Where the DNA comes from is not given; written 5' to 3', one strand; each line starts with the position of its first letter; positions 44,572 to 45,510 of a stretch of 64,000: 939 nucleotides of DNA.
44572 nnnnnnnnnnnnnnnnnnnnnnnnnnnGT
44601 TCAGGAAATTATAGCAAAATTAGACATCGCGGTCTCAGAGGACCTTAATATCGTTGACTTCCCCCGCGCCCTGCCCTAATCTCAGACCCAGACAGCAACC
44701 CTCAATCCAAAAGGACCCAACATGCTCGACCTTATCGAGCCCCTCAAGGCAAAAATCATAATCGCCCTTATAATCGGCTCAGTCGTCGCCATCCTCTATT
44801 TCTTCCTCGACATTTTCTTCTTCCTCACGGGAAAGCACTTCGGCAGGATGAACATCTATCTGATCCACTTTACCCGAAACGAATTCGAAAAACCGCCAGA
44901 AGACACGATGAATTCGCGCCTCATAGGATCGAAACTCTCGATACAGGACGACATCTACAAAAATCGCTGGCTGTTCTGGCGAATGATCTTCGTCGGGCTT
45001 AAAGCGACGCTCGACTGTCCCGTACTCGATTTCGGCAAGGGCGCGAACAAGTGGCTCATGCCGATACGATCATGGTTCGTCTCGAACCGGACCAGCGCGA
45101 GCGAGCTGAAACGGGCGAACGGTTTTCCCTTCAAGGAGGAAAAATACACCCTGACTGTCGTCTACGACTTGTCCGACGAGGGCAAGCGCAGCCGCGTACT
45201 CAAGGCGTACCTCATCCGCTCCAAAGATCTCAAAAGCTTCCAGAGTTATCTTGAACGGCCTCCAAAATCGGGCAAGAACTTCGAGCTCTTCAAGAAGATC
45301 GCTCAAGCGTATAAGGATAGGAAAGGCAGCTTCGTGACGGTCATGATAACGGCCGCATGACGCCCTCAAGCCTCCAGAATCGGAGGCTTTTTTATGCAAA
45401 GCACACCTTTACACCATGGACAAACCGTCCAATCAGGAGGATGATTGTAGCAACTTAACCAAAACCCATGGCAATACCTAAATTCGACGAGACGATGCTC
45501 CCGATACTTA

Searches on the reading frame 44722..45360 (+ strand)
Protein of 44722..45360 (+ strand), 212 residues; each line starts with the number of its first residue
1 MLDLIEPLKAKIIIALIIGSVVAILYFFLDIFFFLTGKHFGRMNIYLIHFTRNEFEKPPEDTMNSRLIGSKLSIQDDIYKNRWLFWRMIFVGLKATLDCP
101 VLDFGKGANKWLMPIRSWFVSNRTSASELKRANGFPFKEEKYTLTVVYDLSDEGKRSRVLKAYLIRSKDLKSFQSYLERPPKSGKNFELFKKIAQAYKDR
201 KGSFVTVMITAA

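Call 3: search_protein_families(library=pfam, proteins=[window:44722-45360:+], max_evalue=0.1)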
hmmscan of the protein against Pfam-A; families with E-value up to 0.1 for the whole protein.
window:44722-45360:+ (212 aa): 1 family
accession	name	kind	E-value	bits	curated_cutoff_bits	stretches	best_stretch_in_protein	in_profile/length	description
PF18061.6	CRISPR_Cas9_WED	-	0.055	14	27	1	135-205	18-81/131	CRISPR-Cas9 WED domain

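Call 4: search_protein_families(library=padloc, proteins=[window:44722-45360:+], max_evalue=0.1)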
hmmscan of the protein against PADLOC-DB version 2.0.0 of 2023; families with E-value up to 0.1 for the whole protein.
window:44722-45360:+ (212 aa): 1 family
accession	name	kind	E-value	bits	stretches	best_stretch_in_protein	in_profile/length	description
PDLC02075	Cas2a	-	0.037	12.4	1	144-161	3-20/85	-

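Call 5: search_protein_families(library=ncbifam, proteins=[window:44722-45360:+], max_evalue=0.1)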
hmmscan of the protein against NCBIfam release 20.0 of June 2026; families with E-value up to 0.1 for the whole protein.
window:44722-45360:+ (212 aa): 1 family
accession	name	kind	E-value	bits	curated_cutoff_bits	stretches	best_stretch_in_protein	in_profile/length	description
NF045534.1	small_EYxxD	equivalog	0.014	15.1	29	1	13-28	11-26/37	EYxxD motif small membrane protein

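Call 6: search_protein_families(library=phrogs, proteins=[window:44722-45360:+], max_evalue=0.1)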
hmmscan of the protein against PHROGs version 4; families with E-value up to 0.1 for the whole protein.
window:44722-45360:+ (212 aa): 0 families

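Call 8: search_solved_structures(query=window:44722-45360:+, max_evalue=10, show_alignments=2)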
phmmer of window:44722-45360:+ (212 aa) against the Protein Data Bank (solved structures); distinct sequences matched with E-value up to 10: 0.

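Call 30: find_homologous_proteins(query=window:44722-45360:+, max_evalue=0.001)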
Query window:44722-45360:+ (212 aa): 1 proteins with E <= 0.001 among 101 candidates.
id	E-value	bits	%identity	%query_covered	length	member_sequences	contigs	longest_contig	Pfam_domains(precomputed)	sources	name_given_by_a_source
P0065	5.2e-137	472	100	100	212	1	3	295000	-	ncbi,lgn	ncbi:MAG TPA: hypothetical protein VGE35_02525 [Candidatus Paceibacterota bacterium]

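Call 44: search_protein_representatives(protein=window:44722-45360:+)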
Query: 212 residues. Proteins with E-value up to 0.001 (for the whole library): 32; up to 1e-10: 31; up to 1e-30: 15. The best 32 are listed.
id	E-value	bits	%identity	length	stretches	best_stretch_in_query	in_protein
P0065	1.7e-137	472.0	100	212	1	1-212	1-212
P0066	1.4e-49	184.8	47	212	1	6-212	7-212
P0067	1.2e-44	168.7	41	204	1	8-212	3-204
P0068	2.7e-43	164.3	39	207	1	2-210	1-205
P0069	1.1e-39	152.6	38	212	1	1-209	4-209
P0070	4.9e-39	150.4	42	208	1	12-209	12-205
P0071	3.0e-37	144.6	40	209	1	10-210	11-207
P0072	3.0e-36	141.3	40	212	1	1-210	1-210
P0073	3.9e-35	137.7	37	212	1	4-212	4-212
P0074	7.9e-35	136.7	40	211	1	9-212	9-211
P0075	9.1e-35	136.5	38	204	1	11-211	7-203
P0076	2.1e-34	135.3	37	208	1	3-212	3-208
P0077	2.6e-33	131.7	36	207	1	10-209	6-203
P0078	4.0e-33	131.1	36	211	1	13-210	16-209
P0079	3.7e-32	127.9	37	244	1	11-210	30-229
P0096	1.2e-07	47.9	30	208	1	12-210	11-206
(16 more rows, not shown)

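Call 45: find_encoding_contigs(protein=P0066, flank=6000, max_places=4)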
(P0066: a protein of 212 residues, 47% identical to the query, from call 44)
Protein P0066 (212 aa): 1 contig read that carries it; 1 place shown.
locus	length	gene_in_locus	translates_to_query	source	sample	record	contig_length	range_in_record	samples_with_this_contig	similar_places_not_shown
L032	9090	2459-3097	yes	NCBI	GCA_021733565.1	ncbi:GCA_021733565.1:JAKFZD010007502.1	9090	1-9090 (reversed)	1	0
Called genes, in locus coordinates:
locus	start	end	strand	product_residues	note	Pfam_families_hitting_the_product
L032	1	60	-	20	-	?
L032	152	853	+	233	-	PF00849:PseudoU_synth_2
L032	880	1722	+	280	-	PF03734:YkuD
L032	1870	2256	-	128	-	-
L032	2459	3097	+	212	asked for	-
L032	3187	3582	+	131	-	PF03073:TspO_MBR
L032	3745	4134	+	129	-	-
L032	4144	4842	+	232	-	PF00160:Pro_isomerase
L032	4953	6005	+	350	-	PF00070:Pyr_redox (faint), PF00890:FAD_binding_2 (weak), PF01266:DAO (weak), PF03486:HI0933_like (faint), PF07992:Pyr_redox_2, PF12831:FAD_oxidored, PF13450:NAD_binding_8 (weak), PF13738:Pyr_redox_3, +1 more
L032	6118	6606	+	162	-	PF01863:YgjP-like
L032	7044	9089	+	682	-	?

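Call 54: predict_structure(alignment_id=A3)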
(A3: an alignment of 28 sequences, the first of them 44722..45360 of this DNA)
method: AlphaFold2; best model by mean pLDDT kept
length: 212 residues; sequences in the alignment: 28
mean_pLDDT: 93.9   pTM: 0.85
mean pLDDT of the five models: 93.9, 91.5, 91.5, 90.8, 90.6
residues with pLDDT >= 90: 186; 70-90: 24; 50-70: 2; < 50: 0
segments of 3 or more residues with pLDDT < 50: none
pLDDT, mean of each block of 10 residues (from residue 1): 87 96 91 92 96 91 95 95 94 96 96 94 93 97 97 85 97 95 91 97 97 91
secondary structure, 60 per line:
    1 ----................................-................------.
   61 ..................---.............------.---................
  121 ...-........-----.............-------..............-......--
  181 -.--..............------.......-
elements in order: H5-36 E38-53 E60-73 H74-78 H82-94 H105-123 H125-132 E138-150 E158-166 H167-171 H173-178 H185-198 E205-211

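Call 58: fold_search(model_id=the predicted structure, library=pdb)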
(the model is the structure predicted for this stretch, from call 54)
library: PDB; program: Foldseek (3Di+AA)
matches with E <= 10: 552; with E <= 0.001: 0
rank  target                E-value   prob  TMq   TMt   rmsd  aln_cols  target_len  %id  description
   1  7qxa_A                9.6e-02  0.04  0.12  0.04  21.4       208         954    9  Cryo-EM map of human telomerase-DNA-TPP1 complex (sharpened) (released 2022-03-02)
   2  7v99_A                3.0e-01  0.03  0.14  0.05  22.4       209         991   10  catalytic core of human telomerase holoenzyme (released 2022-03-30)
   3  9c0i_A                4.9e-01  0.05  0.12  0.07  15.5       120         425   13  Structure of the DRT2 reverse transcriptase in complex with its non-coding RNA (released 2024-09-04)
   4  7q92_D                5.9e-01  0.09  0.18  0.14  10.4       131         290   10  Crystal Structure of Agrobacterium tumefaciens NADQ, ATP complex. (released 2022-11-09)
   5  5xv4_N                6.6e-01  0.02  0.12  0.12  17.2       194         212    9  Crystal structure of ATG101-ATG13HORMA (released 2018-07-04)
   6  6ewz_B                7.1e-01  0.06  0.15  0.15  14.2       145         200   13  Crystal structure of RelP (SAS2) from Staphylococcus aureus bound to AMPCPP and GTP in the pre-catalytic state (released 2018-01-24)
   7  4ckt_B                7.1e-01  0.04  0.11  0.16  14.1        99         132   16  PIH1 N-terminal domain (released 2014-05-14)
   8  5xuy_B                7.1e-01  0.03  0.13  0.14  17.4       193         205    8  Crystal structure of ATG101-ATG13HORMA (released 2018-07-04)
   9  8i2u                  8.0e-01  0.02  0.13  0.10  16.5       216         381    8  Crystal structure of AtHPPD-YH20282 complex (released 2023-12-20)
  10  5xv3_B                9.6e-01  0.02  0.13  0.13  17.0       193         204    9  Crystal structure of ATG101-ATG13HORMA (released 2018-07-04)
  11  2ddc_A                9.6e-01  0.01  0.10  0.10  15.4       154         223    8  Unique behavior of a histidine responsible for an engineered green-to-red photoconversion process (released 2006-03-07)
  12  8bdu_A                1.0e+00  0.02  0.09  0.13  16.5       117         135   13  H33 variant of DoBi scaffold based on PIH1D1 N-terminal domain (released 2023-08-16)
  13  8yl4_A                1.2e+00  0.02  0.11  0.12  15.8       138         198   10  Crystal structure of the de novo designed protein 200 AA in the crystal form 1 (released 2024-10-16)
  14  7bmh_A                1.2e+00  0.05  0.11  0.09  21.4        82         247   11  Crystal structure of a light-driven proton pump LR (Mac) from Leptosphaeria maculans (released 2021-07-07)
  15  9ga0_G                1.2e+00  0.02  0.12  0.11  17.2       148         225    9  XPA crystal grown in HEK293 cell (released 2025-08-27)
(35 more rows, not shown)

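Call 66: fold_search(model_id=the predicted structure, library=viral)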
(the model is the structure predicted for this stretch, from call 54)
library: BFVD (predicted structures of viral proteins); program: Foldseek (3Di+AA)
matches with E <= 10: 473; with E <= 0.001: 0
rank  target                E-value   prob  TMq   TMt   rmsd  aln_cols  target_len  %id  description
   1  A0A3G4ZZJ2            1.1e-01  0.18  0.13  0.16   8.2        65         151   18  Uncharacterized protein [Edafosvirus sp.]
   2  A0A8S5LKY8            2.0e-01  0.08  0.20  0.14  22.7       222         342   10  Uncharacterized protein [Siphoviridae sp. ctKcB20]
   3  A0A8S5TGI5            4.0e-01  0.13  0.15  0.17   8.5        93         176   11  Uncharacterized protein [Myoviridae sp. ctIty1]
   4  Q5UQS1                4.0e-01  0.06  0.14  0.20  15.8       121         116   12  Uncharacterized protein L332 [Acanthamoeba polyphaga mimivirus]
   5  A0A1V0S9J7            4.8e-01  0.08  0.15  0.09  17.6       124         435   11  AAA family ATPase [Catovirus CTV1]
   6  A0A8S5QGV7            5.1e-01  0.08  0.12  0.09  12.4        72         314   14  Uncharacterized protein [Myoviridae sp. ctdNl2]
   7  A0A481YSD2            5.8e-01  0.11  0.15  0.06  12.7        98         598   12  AAA family ATPase [Marseillevirus LCMAC101]
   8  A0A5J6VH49            5.8e-01  0.07  0.14  0.20  17.5        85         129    4  Uncharacterized protein [Megaviridae environmental sample]
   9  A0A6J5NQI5            5.8e-01  0.04  0.11  0.06  27.3       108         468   14  Uncharacterized protein [uncultured Caudovirales phage]
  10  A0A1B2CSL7            5.8e-01  0.02  0.13  0.14  17.8       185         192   10  PlxyGVORF111 protein [Plutella xylostella granulovirus]
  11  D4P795                6.2e-01  0.06  0.11  0.17  14.8       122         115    6  (no name in the UniProt tables at hand)
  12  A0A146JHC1            6.2e-01  0.05  0.13  0.16  12.2       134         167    7  (no name in the UniProt tables at hand)
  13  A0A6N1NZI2            6.6e-01  0.06  0.18  0.19  18.5       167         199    8  LysR family transcriptional regulator [Tupanvirus soda lake]
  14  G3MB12                6.6e-01  0.04  0.14  0.19  18.3       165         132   10  Gp632 [Bacillus phage G]
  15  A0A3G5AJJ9            7.0e-01  0.05  0.13  0.16   7.4        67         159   21  Uncharacterized protein (Fragment) [Solivirus sp.]
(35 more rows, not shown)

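Call 81: search_protein_families(library=pfam, alignment_id=A3, max_evalue=1)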
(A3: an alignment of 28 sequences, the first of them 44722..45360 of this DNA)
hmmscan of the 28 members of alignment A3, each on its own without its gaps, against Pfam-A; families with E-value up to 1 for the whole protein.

A. member 1, window:44722-45360:+ (212 aa): 1 family
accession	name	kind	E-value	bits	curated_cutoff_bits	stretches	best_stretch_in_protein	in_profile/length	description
PF18061.6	CRISPR_Cas9_WED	-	0.055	14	27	1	135-205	18-81/131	CRISPR-Cas9 WED domain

B. families by the number of members that match (of 28 scanned): 15 families
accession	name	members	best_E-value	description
PF08122.17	NDUF_B12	1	0.0026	NADH-ubiquinone oxidoreductase B12 subunit family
PF10957.13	Spore_Cse60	1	0.0028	Sporulation protein Cse60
PF06461.17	CHDII_SANT-like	1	0.0075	CHD subfamily II, SANT-like domain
PF18422.6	TNFR_16_TM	1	0.008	Tumor necrosis factor receptor member 16 trans-membrane domain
PF13828.11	DUF4190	1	0.011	Domain of unknown function (DUF4190)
PF23257.1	DUF7071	1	0.02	Domain of unknown function (DUF7071)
PF18061.6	CRISPR_Cas9_WED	1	0.055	CRISPR-Cas9 WED domain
PF19766.4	DUF6253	1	0.06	Family of unknown function (DUF6253)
PF20049.4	DUF6451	1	0.089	Domain of unknown function (DUF6451)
PF14528.11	LAGLIDADG_3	1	0.1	LAGLIDADG-like domain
PF16686.11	POT1PC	1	0.11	ssDNA-binding domain of telomere protection protein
PF00500.24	Late_protein_L1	1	0.14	L1 (late) protein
PF08681.18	TacA1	1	0.2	Antitoxin TacA 1-like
PF23906.1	DUF7248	1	0.37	Family of unknown function (DUF7248)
PF09990.14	DUF2231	1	0.37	Predicted membrane protein (DUF2231)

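Call 82: search_solved_structures(query=A3, max_evalue=10)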
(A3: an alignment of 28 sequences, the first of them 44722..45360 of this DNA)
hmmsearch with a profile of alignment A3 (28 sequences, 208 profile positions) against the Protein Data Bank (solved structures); distinct sequences matched with E-value up to 10: 3.
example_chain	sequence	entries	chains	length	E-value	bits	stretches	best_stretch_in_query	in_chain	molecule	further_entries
7zny_A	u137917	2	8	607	0.45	13.1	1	19-78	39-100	Hemagglutinin glycoprotein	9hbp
3ecy_A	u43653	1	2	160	0.52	12.9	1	90-119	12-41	CG4584-PA, isoform A (BcDNA.LD08534)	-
5y6h_A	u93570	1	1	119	1.9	11.1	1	87-125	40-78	Flagellar brake protein YcgR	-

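Call 83: list_cluster_members(proteins=[P0066, P0067, P0068, P0070, P0079, P0096, P0004, P0030, P0058, P0062])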
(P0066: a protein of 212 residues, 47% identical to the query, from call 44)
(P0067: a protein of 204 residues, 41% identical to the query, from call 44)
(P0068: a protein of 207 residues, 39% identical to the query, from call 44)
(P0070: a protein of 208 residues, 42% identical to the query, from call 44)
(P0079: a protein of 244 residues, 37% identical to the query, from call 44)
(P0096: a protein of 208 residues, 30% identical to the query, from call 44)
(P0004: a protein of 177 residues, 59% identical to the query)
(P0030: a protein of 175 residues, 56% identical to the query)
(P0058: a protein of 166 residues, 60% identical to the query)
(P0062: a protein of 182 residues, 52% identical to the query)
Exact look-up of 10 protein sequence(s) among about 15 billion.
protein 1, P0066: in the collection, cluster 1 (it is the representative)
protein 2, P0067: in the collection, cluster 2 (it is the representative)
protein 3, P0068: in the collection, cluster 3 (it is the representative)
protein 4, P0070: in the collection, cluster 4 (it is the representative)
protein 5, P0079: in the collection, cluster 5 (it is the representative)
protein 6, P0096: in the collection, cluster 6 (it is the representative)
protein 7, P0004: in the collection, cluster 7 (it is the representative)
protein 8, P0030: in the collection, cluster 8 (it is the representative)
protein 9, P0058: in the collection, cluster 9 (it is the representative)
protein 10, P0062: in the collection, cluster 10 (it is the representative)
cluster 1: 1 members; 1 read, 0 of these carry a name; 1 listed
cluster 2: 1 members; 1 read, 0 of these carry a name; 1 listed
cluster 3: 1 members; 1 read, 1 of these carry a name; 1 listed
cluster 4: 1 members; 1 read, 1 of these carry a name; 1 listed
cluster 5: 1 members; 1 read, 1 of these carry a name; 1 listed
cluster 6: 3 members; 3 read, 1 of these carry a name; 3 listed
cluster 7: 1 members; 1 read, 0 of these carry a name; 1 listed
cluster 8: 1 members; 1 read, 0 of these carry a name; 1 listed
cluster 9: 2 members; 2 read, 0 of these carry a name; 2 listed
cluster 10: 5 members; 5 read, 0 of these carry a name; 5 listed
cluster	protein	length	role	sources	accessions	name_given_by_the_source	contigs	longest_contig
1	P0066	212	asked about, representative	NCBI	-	-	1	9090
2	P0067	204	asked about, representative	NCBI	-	-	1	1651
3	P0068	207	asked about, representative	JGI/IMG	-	hypothetical protein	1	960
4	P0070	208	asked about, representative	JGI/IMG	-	hypothetical protein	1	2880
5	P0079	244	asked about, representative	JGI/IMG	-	hypothetical protein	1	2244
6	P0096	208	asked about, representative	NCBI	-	-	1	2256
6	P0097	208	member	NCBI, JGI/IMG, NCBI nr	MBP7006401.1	hypothetical protein KBB27_04760 [Patescibacteria group bacterium] | hypothetical protein | hypothetical protein [Patescibacteria group bacterium]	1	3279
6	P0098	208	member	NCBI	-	-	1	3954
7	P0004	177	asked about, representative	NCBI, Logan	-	-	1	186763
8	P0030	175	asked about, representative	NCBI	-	-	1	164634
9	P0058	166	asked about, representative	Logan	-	-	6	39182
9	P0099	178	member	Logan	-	-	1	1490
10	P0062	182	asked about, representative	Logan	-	-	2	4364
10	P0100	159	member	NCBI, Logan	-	-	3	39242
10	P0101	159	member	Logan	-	-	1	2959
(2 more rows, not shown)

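Call 85: search_protein_families(library=padloc, alignment_id=A3, max_evalue=0.01)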
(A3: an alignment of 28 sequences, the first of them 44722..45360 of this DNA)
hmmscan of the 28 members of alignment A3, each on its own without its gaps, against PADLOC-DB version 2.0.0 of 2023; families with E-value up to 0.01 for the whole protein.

A. member 1, window:44722-45360:+ (212 aa): 0 families

B. families by the number of members that match (of 28 scanned): 2 families
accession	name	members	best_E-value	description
PDLC01388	Cas7b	1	0.0012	CAS-I-B; effector_G7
PDLC01525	Cas2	1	0.0013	"CAS-I,CAS-II,CAS-III,CAS-IV,CAS-V,CAS-VI; acquisition_2"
